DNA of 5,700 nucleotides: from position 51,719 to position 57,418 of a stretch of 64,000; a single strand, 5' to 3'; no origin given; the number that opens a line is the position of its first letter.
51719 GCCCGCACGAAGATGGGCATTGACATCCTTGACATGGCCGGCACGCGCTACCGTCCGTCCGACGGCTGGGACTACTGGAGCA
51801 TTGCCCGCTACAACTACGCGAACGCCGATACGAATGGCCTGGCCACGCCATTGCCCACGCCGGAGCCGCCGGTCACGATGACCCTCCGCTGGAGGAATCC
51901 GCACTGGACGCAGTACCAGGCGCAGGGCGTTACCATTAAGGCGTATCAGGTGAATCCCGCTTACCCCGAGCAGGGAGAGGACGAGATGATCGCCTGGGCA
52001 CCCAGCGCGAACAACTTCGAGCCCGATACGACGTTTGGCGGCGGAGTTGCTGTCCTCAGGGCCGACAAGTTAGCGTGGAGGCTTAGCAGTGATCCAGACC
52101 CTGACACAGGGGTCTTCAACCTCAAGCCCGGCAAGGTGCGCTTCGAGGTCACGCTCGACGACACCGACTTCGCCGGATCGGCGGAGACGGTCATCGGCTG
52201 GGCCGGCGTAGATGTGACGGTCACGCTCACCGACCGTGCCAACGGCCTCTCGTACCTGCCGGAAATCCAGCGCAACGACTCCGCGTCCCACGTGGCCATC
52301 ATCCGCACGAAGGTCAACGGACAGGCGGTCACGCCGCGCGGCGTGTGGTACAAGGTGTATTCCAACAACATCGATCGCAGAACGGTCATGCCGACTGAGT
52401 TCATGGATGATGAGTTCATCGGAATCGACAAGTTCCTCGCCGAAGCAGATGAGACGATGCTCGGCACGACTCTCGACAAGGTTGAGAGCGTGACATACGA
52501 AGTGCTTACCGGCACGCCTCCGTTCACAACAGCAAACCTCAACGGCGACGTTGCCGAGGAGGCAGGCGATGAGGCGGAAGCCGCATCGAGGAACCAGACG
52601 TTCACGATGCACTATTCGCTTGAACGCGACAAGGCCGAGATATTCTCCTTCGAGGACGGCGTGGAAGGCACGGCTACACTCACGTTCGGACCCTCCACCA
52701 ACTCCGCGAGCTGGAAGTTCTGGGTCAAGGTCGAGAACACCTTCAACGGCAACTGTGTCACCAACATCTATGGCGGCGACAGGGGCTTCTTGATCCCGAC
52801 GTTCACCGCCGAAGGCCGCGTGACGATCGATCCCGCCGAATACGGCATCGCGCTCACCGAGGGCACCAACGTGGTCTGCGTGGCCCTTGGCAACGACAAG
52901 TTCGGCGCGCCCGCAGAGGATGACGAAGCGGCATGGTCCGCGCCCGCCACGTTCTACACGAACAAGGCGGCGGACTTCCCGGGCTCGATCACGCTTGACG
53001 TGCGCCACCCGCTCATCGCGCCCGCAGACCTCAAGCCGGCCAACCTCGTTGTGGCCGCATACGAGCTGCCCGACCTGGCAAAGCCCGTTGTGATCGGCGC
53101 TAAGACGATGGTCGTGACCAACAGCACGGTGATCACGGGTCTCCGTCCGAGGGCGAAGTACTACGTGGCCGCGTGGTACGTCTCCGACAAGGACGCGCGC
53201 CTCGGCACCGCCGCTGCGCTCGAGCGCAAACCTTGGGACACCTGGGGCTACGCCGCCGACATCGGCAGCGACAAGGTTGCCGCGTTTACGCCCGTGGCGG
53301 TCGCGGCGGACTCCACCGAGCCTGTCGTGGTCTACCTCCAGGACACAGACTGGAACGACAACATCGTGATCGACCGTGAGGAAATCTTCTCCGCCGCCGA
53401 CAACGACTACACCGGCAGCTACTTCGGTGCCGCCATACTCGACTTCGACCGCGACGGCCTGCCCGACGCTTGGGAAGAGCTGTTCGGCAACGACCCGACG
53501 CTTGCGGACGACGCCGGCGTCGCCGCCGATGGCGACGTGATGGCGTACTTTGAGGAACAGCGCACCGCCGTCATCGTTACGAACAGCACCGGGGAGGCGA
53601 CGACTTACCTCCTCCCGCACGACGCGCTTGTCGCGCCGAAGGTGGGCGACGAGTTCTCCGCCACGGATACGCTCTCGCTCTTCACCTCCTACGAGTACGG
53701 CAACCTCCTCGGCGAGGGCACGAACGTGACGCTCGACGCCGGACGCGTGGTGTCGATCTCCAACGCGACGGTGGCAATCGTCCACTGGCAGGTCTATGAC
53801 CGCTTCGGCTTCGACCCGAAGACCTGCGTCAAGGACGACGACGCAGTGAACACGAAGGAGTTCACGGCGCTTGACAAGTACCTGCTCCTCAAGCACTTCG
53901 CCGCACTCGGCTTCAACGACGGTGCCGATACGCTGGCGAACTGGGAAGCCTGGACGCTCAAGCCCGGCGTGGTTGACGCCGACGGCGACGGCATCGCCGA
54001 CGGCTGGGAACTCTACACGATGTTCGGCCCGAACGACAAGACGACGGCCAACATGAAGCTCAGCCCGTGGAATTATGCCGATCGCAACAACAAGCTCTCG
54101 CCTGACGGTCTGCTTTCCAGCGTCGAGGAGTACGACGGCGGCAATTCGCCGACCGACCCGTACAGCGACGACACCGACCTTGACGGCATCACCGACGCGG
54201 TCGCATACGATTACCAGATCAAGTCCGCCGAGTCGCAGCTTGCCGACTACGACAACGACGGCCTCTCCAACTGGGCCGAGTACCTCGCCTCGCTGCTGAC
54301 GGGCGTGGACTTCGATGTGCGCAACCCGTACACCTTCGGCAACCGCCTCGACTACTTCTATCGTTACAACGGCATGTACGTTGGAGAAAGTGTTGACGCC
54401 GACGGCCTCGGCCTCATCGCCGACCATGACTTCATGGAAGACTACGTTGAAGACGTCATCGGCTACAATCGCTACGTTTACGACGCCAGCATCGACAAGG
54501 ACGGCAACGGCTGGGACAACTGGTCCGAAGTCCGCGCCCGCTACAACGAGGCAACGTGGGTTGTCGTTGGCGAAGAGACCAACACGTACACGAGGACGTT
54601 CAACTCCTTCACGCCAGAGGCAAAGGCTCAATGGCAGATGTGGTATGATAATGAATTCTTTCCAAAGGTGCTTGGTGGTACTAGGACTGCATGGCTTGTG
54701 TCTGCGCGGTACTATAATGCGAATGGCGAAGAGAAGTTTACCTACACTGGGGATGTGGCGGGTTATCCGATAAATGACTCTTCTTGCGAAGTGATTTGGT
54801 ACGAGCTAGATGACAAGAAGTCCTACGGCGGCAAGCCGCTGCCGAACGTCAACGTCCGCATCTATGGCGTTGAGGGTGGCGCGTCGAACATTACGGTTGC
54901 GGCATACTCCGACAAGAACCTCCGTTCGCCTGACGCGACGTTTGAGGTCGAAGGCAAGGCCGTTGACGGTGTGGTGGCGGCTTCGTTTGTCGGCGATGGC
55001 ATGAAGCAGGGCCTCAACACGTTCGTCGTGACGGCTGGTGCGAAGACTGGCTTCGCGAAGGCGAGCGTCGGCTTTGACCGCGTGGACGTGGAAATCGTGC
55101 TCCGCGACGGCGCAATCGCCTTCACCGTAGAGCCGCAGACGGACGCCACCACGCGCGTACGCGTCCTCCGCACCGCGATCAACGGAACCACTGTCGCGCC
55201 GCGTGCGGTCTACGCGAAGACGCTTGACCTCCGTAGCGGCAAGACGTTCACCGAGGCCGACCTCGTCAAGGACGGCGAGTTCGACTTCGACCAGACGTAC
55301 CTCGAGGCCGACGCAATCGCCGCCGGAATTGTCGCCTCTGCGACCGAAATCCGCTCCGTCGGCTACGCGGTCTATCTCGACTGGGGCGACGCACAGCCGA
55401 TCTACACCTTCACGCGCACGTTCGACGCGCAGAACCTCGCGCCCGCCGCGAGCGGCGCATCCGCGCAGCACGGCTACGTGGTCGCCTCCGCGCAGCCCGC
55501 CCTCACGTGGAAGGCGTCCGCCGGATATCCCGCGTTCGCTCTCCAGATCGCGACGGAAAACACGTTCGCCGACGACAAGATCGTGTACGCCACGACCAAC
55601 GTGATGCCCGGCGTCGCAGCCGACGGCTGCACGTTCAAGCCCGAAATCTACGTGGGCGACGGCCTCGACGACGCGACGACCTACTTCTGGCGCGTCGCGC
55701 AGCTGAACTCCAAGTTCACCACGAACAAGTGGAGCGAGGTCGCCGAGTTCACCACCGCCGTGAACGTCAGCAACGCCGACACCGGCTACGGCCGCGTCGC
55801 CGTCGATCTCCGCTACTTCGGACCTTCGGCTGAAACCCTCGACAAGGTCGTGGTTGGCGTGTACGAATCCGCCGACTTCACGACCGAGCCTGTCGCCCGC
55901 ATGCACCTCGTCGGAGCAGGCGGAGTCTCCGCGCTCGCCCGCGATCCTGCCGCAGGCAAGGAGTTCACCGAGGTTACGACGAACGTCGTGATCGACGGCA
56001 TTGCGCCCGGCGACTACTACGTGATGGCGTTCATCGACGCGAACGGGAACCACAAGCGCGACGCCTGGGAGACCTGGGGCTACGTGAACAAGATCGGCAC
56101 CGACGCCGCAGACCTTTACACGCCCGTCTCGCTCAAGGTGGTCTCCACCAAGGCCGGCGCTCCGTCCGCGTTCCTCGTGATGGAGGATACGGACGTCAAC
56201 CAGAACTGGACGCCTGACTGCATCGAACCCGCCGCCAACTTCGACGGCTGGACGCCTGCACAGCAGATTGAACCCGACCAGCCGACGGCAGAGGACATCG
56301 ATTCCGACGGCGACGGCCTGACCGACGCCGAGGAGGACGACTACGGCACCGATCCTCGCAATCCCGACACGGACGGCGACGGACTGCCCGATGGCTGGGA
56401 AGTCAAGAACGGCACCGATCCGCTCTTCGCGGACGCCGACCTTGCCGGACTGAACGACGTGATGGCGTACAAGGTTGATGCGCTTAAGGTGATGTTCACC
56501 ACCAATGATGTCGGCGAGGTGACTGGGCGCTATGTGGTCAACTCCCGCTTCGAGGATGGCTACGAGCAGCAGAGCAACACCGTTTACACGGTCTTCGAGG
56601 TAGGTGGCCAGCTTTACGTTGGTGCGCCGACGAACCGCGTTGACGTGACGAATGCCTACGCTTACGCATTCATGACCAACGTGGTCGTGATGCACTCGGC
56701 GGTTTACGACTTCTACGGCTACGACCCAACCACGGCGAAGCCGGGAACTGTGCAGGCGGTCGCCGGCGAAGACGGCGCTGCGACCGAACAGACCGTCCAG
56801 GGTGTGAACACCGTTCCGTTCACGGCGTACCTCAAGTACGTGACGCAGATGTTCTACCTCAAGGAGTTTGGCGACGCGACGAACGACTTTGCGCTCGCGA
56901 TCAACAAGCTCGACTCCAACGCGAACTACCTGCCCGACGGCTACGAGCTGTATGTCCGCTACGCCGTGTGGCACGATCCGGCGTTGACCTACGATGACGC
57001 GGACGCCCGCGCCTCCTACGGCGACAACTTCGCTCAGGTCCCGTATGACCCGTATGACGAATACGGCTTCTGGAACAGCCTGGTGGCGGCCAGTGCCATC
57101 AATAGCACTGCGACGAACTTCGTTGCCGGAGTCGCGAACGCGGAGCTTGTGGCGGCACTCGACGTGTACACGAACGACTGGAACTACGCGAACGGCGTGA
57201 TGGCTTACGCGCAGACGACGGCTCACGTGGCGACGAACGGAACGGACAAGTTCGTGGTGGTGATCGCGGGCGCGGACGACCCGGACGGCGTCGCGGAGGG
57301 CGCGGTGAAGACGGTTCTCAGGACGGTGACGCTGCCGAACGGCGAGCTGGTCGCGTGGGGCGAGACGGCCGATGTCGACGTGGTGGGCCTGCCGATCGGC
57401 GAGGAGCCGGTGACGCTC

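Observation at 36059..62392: Single uninterrupted 26.3-kb ORF encoding an 8777-aa secreted megaprotein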

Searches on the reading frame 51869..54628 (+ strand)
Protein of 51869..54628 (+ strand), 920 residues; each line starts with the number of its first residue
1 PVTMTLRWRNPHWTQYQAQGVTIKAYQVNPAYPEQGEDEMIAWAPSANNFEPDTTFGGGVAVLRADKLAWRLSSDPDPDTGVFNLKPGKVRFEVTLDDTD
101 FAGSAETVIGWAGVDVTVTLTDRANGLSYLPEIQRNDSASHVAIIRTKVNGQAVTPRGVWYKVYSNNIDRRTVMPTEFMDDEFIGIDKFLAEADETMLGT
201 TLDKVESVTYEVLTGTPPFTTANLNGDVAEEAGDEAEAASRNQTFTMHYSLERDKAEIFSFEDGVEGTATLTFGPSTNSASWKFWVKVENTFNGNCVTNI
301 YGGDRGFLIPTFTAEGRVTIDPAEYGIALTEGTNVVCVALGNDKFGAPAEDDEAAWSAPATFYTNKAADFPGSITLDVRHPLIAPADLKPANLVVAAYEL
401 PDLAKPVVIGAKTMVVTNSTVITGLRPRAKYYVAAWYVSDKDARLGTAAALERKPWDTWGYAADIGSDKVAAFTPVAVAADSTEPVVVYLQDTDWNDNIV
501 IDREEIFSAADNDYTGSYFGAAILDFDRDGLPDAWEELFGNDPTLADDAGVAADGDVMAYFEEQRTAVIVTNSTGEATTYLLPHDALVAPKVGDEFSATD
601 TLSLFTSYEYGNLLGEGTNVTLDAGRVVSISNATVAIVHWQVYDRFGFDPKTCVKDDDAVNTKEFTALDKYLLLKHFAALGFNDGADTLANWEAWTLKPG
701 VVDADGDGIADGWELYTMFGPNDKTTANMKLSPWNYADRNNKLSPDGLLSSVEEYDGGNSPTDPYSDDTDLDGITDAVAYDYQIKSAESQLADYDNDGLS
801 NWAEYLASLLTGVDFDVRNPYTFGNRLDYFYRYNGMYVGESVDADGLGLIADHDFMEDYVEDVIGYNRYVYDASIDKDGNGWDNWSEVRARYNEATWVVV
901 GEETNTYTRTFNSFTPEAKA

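Call 38: search_protein_families(library=pfam, proteins=[window:51869-54628:+], max_evalue=0.1)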
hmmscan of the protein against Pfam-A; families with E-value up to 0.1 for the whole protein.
window:51869-54628:+ (920 aa): 1 family
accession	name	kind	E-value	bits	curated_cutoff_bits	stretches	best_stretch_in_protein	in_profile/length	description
PF03495.19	Binary_toxB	-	0.0028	18.3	25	1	703-774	2-63/78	Clostridial binary toxin B/anthrax toxin PA Ca-binding domain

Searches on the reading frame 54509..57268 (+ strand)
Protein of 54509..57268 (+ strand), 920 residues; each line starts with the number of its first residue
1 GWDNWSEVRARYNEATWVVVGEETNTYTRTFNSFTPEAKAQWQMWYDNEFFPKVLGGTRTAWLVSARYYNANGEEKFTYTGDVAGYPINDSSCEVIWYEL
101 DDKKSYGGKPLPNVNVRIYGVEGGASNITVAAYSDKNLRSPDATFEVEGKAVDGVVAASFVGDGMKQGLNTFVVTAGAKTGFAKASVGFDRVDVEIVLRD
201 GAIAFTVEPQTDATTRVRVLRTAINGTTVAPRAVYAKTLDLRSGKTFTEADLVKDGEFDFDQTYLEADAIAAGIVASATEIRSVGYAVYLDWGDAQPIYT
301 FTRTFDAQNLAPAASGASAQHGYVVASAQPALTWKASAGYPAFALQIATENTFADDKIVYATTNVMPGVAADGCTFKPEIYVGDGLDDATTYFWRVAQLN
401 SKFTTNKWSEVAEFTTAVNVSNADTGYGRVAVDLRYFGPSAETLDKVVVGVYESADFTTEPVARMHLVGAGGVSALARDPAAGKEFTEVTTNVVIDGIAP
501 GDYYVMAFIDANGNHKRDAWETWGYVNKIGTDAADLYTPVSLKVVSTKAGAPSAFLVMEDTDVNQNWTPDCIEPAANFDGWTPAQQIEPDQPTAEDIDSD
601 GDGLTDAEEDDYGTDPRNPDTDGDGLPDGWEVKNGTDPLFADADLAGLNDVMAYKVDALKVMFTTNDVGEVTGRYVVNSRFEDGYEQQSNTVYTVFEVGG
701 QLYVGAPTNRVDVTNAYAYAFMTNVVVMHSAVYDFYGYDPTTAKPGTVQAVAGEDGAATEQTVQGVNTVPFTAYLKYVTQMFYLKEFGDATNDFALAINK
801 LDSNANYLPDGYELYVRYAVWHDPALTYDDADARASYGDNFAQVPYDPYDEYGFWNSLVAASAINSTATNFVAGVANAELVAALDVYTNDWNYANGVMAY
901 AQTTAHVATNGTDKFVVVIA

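Call 38: search_protein_families(library=pfam, proteins=[window:54509-57268:+], max_evalue=0.1)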
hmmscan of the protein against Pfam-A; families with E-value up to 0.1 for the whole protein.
window:54509-57268:+ (920 aa): 4 families
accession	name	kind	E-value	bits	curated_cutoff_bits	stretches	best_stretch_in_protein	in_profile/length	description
PF18884.5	TSP3_bac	-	4.7e-13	49.1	25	2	620-639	1-20/22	Bacterial TSP3 repeat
PF09912.14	DUF2141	-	0.0049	17.2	24.4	1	487-519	40-72/112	Uncharacterized protein conserved in bacteria (DUF2141)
PF25788.1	Ig_Rha78A_N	-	0.0091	16.7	27.4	1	381-417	66-102/105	Rha78A-like, N-terminal immunoglobulin domain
PF16656.11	Pur_ac_phosph_N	-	0.055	14.5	30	1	384-416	66-93/93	Purple acid Phosphatase, N-terminal domain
